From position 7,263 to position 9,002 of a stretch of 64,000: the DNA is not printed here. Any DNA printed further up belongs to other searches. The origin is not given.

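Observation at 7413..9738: Two translationally coupled ATP-grasp ligases downstream of comF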

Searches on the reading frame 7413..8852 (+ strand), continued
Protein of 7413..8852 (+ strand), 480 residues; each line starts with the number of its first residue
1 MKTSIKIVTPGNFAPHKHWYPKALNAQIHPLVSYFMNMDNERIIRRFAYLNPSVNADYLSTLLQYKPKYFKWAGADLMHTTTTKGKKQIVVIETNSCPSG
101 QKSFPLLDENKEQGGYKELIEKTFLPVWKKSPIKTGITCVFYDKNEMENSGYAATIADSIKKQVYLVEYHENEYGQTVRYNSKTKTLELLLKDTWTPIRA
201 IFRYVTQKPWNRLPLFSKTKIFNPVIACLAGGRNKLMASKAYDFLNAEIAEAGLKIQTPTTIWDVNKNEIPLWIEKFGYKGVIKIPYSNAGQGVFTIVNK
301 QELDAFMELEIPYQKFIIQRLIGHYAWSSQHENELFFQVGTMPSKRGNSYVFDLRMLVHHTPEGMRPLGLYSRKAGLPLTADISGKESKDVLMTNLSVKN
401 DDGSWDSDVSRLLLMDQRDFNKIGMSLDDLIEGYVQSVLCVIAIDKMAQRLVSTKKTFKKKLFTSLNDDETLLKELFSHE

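Call 29: fold_search(model_id=the predicted structure, library=pdb)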
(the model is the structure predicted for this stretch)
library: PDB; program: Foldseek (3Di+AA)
matches with E <= 10: 521; with E <= 0.001: 36
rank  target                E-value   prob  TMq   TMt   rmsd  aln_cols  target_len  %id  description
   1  8fbz_A                6.8e-10  1.00  0.43  0.45  13.7       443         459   11  Crystal Structure of apo human Glutathione Synthetase Y270E (released 2024-05-08)
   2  1m0w_A                1.1e-09  1.00  0.41  0.41  14.9       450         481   14  Yeast Glutathione Synthase Bound to gamma-glutamyl-cysteine, AMP-PNP and 2 Magnesium Ions (released 2002-12-11)
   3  5oes_E                4.1e-09  1.00  0.43  0.45  14.2       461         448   11  The structure of a glutathione synthetase (StGSS1) from Solanum tuberosum in ADP and y-EC bound closed conformation. (released 2018-04-25)
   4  1m0w_B                6.8e-09  1.00  0.41  0.41  13.9       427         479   11  Yeast Glutathione Synthase Bound to gamma-glutamyl-cysteine, AMP-PNP and 2 Magnesium Ions (released 2002-12-11)
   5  2hgs                  8.1e-09  1.00  0.44  0.45  13.8       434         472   11  HUMAN GLUTATHIONE SYNTHETASE (released 1999-06-22)
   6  5oet_B                9.5e-09  1.00  0.39  0.44  12.2       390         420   13  The structure of a glutathione synthetase like-effector (GSS30) from Globodera pallida in apoform. (released 2018-04-25)
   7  5oes_A                1.0e-08  1.00  0.42  0.45  14.2       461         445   11  The structure of a glutathione synthetase (StGSS1) from Solanum tuberosum in ADP and y-EC bound closed conformation. (released 2018-04-25)
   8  3n6x                  1.0e-08  1.00  0.40  0.42  11.6       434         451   14  Crystal structure of a Putative glutathionylspermidine synthase (Mfla_0391) from METHYLOBACILLUS FLAGELLATUS KT at 2.35  (released 2010-06-09)
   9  5oes_F                1.3e-08  1.00  0.42  0.45  14.2       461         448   11  The structure of a glutathione synthetase (StGSS1) from Solanum tuberosum in ADP and y-EC bound closed conformation. (released 2018-04-25)
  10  5oes_D                1.4e-08  1.00  0.42  0.45  14.7       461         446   11  The structure of a glutathione synthetase (StGSS1) from Solanum tuberosum in ADP and y-EC bound closed conformation. (released 2018-04-25)
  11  5oes_B                1.5e-08  1.00  0.41  0.44  13.7       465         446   10  The structure of a glutathione synthetase (StGSS1) from Solanum tuberosum in ADP and y-EC bound closed conformation. (released 2018-04-25)
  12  5oes_C                1.6e-08  1.00  0.42  0.45  14.6       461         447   11  The structure of a glutathione synthetase (StGSS1) from Solanum tuberosum in ADP and y-EC bound closed conformation. (released 2018-04-25)
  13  8fbz_B                2.0e-08  1.00  0.43  0.44  13.8       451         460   10  Crystal Structure of apo human Glutathione Synthetase Y270E (released 2024-05-08)
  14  1m0t_B                3.7e-08  1.00  0.31  0.33  16.4       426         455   13  Yeast Glutathione Synthase (released 2002-12-11)
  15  5oet_A                7.6e-08  1.00  0.40  0.46  11.5       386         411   13  The structure of a glutathione synthetase like-effector (GSS30) from Globodera pallida in apoform. (released 2018-04-25)
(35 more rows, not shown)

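Call 30: search_protein_representatives(alignment_id=A1)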
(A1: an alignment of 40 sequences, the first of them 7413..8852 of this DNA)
Query: 40 sequences, 479 profile positions. Proteins with E-value up to 0.001 (for the whole library): 899; up to 1e-10: 670; up to 1e-30: 274. The best 150 are listed.
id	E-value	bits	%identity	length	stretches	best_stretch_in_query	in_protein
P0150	2.9e-214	728.3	-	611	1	7-477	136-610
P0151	2.9e-192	655.8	-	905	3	192-389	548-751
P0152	3.1e-188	642.5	-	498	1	4-477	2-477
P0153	4.7e-182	622.1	-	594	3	191-477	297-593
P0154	2.4e-172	590.1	-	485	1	5-477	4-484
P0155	4.0e-169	579.4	-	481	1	3-477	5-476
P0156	1.7e-168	577.4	-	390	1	89-477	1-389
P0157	1.1e-166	571.4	-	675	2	191-477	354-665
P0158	1.1e-164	564.8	-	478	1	3-478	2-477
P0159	2.4e-163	560.4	-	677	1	17-456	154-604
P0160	7.6e-163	558.7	-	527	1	3-477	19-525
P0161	1.7e-161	554.3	-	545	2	172-477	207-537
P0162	1.7e-154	531.2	-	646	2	121-452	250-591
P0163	1.9e-154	531.0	-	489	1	3-478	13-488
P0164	4.8e-153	526.4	-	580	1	6-477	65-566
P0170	2.1e-148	511.1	-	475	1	5-477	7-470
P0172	1.9e-144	498.1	-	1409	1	3-477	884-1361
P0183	2.0e-139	481.5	-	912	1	4-477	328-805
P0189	3.5e-132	457.6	-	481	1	4-477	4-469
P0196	2.4e-119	415.3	-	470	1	5-477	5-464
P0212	2.1e-103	362.7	-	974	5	113-329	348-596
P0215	7.7e-101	354.3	-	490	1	5-477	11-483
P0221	1.0e-95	337.4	-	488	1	16-473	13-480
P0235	2.1e-77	276.9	-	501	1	29-477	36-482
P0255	5.2e-65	236.1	-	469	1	31-458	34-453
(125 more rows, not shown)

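Call 35: search_protein_families(library=pfam, proteins=[P0172, P0183, P0151, P0150, P0159, P0157, P0162, P0212, P0153, P0164], max_evalue=0.001)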
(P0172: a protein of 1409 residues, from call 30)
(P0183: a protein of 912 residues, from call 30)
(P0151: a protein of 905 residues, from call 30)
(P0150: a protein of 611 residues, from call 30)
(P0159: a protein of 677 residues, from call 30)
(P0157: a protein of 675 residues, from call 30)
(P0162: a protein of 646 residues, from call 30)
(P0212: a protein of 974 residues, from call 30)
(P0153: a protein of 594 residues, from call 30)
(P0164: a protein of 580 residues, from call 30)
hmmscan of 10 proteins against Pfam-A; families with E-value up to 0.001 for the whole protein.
P0172 (1409 aa): 3 families
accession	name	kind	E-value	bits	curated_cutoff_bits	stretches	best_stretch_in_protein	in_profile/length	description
PF00004.35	AAA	-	3.2e-11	44.2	21.2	1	326-395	2-69/131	ATPase family associated with various cellular activities (AAA)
PF25361.1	AAA_lid_RFC1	-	2.6e-10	40.1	34.9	1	457-510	4-57/59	RFC1-like, AAA+ ATPase lid domain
PF07728.20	AAA_5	-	0.00078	19.9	22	0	326-401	3-84/139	AAA domain (dynein-related subfamily)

P0183 (912 aa): 0 families

P0151 (905 aa): 0 families

P0150 (611 aa): 0 families

P0159 (677 aa): 0 families

P0157 (675 aa): 0 families

P0162 (646 aa): 0 families

P0212 (974 aa): 0 families

P0153 (594 aa): 0 families

P0164 (580 aa): 0 families

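Call 36: search_protein_families(library=ncbifam, proteins=[L007:6769-7803:+, L007:9450-10463:+, L007:10435-11418:+, L041:4592-5452:+, L075:9782-11191:+, L084:8854-9756:+, L077:5751-6728:+, L029:6611-6910:+, L016:4708-5352:+, L044:5281-5889:+], max_evalue=0.00001)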
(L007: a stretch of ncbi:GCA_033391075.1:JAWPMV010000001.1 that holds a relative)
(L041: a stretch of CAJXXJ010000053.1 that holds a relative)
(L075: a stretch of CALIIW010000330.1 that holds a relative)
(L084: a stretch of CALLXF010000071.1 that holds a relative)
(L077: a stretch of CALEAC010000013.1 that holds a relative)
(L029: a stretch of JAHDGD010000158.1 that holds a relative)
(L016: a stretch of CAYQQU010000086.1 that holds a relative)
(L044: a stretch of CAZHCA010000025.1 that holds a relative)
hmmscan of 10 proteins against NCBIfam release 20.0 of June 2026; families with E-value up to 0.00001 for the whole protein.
L007:6769-7803:+ (344 aa): 6 families
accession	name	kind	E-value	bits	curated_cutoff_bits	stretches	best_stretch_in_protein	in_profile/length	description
NF003573.0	PRK05246.1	equivalog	3.3e-34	118.1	272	1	115-317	110-302/316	glutathione synthase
TIGR01380.1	glut_syn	equivalog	5.1e-31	107.8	299.05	1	116-317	110-301/312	glutathione synthase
NF009110.0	PRK12458.1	subfamily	7.3e-22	77.8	408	1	117-313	123-316/349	glutathione synthetase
NF040720.1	MptN_Meth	equivalog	7.7e-18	64.6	350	1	116-302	88-270/291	tetrahydromethanopterin:alpha-L-glutamate ligase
TIGR00768.1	rimK_fam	subfamily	1.4e-12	47.6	143.4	1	158-300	122-254/276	RimK family alpha-L-glutamate ligase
TIGR02144.1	LysX_arch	equivalog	5e-07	29.1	275.6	1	116-299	74-252/281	lysine biosynthesis protein LysX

L007:9450-10463:+ (337 aa): 7 families
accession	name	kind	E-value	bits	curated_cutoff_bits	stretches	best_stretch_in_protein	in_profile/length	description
NF003573.0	PRK05246.1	equivalog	7.7e-37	126.7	272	1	85-330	75-313/316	glutathione synthase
TIGR01380.1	glut_syn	equivalog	2.3e-33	115.5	299.05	1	85-326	74-308/312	glutathione synthase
NF009110.0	PRK12458.1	subfamily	6.5e-26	91.1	408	1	86-331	82-328/349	glutathione synthetase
NF040720.1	MptN_Meth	equivalog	2.3e-17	63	350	1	106-302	76-268/291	tetrahydromethanopterin:alpha-L-glutamate ligase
TIGR00768.1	rimK_fam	subfamily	3.9e-14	52.7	143.4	1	86-301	44-253/276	RimK family alpha-L-glutamate ligase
TIGR02144.1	LysX_arch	equivalog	4.4e-07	29.3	275.6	1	116-328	73-277/281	lysine biosynthesis protein LysX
NF007764.0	PRK10446.1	equivalog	8.6e-06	25.2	331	0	209-326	175-286/300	30S ribosomal protein S6--L-glutamate ligase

L007:10435-11418:+ (327 aa): 1 family
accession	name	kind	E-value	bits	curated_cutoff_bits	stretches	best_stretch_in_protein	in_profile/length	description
TIGR02994.1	ectoine_eutE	equivalog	1.4e-22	80.2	402.7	1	38-318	29-319/325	N(2)-acetyl-L-2,4-diaminobutanoate deacetylase DoeB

L041:4592-5452:+ (286 aa): 6 families
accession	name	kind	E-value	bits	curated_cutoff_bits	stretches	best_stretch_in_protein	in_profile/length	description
NF047602.1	MscsSHelicob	equivalog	2.1e-19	70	400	1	13-260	11-245/260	small-conductance mechanosensitive channel MscS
NF047601.1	MscSThanab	equivalog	4e-15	56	500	1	46-213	65-219/280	small-conductance mechanosensitive channel MscS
NF008438.0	PRK11281.1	equivalog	1.7e-12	45.9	991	1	86-201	912-1026/1113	mechanosensitive channel MscK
NF007662.0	PRK10334.1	subfamily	3e-11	43.1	321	1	68-193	85-208/286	small-conductance mechanosensitive channel MscS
NF008542.0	PRK11465.1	equivalog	1.9e-08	33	596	1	9-155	474-615/741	mechanosensitive channel protein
NF008180.0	PRK10929.1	equivalog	2.8e-08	32.1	809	1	85-163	908-985/1109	miniconductance mechanosensitive channel MscM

L075:9782-11191:+ (469 aa): 7 families
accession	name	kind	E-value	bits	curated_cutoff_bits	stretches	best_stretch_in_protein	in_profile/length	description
NF003763.0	PRK05354.1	equivalog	3.8e-52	177.7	369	2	44-334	65-366/636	biosynthetic arginine decarboxylase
TIGR01273.1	speA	equivalog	7.3e-49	166.8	624.1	2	51-333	65-357/624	arginine decarboxylase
TIGR01048.1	lysA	equivalog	8.7e-32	110.1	297.9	1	23-422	5-381/417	diaminopimelate decarboxylase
NF052544.1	OrLyDeCDokD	equivalog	1.1e-18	67.1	700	1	20-418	19-419/461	ornithine/lysine decarboxylase DokD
NF041039.1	FslC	exception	4e-15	55.5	500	1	57-400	38-372/418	rhizoferrin biosystnesis N-citrylornithine decarboxylase FslC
NF006515.0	PRK08961.1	equivalog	2.5e-14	52.2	802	1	77-335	529-768/861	bifunctional aspartate kinase/diaminopimelate decarboxylase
TIGR03099.1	dCO2ase_PEP1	hypoth_equivalog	8.5e-13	48.1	478.45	1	21-422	2-383/398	pyridoxal-dependent decarboxylase, exosortase A system-associated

L084:8854-9756:+ (300 aa): 4 families
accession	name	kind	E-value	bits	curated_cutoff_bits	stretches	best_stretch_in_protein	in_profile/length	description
TIGR01230.1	agmatinase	equivalog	1.4e-60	205.3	174.3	1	30-292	10-274/275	agmatinase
NF002564.0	PRK02190.1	subfamily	2e-33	115.9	302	1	32-273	32-279/307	agmatinase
TIGR01229.1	rocF_arginase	equivalog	8.4e-29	100.8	227.6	2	172-274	167-275/300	arginase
TIGR01227.1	hutG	equivalog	3.4e-21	75.8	229.15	1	31-273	33-287/307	formimidoylglutamase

L077:5751-6728:+ (325 aa): 7 families
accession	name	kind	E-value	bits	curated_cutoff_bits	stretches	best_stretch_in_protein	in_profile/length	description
NF001980.1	PRK00770.1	equivalog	7e-33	114.2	450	1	10-324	15-322/350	homospermidine biosynthesis protein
NF002006.0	PRK00805.1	equivalog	2.3e-29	102.3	434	1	17-319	32-315/338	deoxyhypusine synthase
NF002630.0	PRK02301.1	equivalog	1.4e-28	100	364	1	17-322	36-311/318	deoxyhypusine synthase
NF002699.1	PRK02492.1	equivalog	3.7e-27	95.1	500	1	16-322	28-319/338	1,9-bis(guanidino)-5-aza-nonane synthase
NF002294.1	PRK01221.1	equivalog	8.5e-24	84.5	350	1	15-321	22-299/300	deoxyhypusine synthase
TIGR00321.1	dhys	equivalog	8.9e-24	84.4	304.25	1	17-323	24-300/301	deoxyhypusine synthase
NF003052.1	PRK03971.1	equivalog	3.5e-17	62.7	380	1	24-323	52-333/334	deoxyhypusine synthase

L029:6611-6910:+ (99 aa): 0 families

L016:4708-5352:+ (214 aa): 0 families

L044:5281-5889:+ (202 aa): 0 families

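Call 38: list_cluster_members(proteins=[P0150, P0151, P0153, P0157, P0159, P0162, P0172, P0183, P0212, P0235])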
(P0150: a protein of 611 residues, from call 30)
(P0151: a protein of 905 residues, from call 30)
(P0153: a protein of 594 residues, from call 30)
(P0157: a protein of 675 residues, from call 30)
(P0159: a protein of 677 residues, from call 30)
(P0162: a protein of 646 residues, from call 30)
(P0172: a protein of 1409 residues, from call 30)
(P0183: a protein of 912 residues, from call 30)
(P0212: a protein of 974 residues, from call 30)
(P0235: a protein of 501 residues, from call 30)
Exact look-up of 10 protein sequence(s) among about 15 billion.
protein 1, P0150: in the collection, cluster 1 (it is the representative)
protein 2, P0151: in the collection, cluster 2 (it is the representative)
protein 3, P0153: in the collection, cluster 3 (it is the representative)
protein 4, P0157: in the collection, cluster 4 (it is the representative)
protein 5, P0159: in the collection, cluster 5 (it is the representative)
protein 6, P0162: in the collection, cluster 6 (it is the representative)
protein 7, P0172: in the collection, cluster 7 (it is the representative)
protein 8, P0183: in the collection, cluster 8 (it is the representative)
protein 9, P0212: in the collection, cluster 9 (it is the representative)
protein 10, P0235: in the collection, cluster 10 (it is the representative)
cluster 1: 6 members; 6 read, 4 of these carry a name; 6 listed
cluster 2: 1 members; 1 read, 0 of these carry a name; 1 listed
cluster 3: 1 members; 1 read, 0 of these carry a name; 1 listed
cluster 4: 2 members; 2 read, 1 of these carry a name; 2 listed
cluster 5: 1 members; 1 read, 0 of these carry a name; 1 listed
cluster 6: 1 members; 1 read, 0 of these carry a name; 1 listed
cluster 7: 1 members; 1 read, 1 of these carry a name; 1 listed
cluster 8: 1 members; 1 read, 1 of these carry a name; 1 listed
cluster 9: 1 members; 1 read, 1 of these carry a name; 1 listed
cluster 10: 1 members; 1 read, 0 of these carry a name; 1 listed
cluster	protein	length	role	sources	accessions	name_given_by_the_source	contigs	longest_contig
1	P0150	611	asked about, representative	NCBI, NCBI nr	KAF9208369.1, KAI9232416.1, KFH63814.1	hypothetical protein BGZ59_010679 [Podila verticillata]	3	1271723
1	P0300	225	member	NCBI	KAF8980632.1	hypothetical protein BGZ52_003749, partial [Haplosporangium bisporale]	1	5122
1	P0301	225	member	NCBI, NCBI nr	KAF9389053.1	hypothetical protein CPC16_006091 [Podila verticillata]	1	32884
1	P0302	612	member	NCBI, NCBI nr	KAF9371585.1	hypothetical protein CPB97_001864 [Podila verticillata]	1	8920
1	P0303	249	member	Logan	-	-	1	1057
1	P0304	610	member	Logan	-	-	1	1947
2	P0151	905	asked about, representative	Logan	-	-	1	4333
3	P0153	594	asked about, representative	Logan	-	-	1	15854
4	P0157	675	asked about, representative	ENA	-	-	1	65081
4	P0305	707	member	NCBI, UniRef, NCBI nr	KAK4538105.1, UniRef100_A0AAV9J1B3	hypothetical protein CDCA_CDCA16G4130 [Cyanidium caldarium] | Uncharacterized protein n=1 Tax=Cyanidium caldarium TaxID=2771 RepID=A0AAV9J1B3_CYACA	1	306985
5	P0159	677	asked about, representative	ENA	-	-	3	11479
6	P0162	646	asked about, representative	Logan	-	-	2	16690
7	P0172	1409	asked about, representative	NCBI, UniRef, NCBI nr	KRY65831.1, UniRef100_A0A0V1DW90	Chromosome transmission fidelity protein 18 -like protein [Trichinella pseudospiralis] | Chromosome transmission fidelity protein 18-like protein n=1 Tax=Trichinella ...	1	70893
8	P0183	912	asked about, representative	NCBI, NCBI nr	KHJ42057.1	hypothetical protein D918_07780 [Trichuris suis]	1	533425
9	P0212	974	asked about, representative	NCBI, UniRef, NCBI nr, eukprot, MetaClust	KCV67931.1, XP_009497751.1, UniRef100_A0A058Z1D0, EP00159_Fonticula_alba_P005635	hypothetical protein H696_05657 [Fonticula alba] | Uncharacterized protein n=1 Tax=Fonticula alba TaxID=691883 RepID=A0A058Z1D0_FONAL | XP_009497751.1 hypothetical protein H696_05657 [Fonticula alba]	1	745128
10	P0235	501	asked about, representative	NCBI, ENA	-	-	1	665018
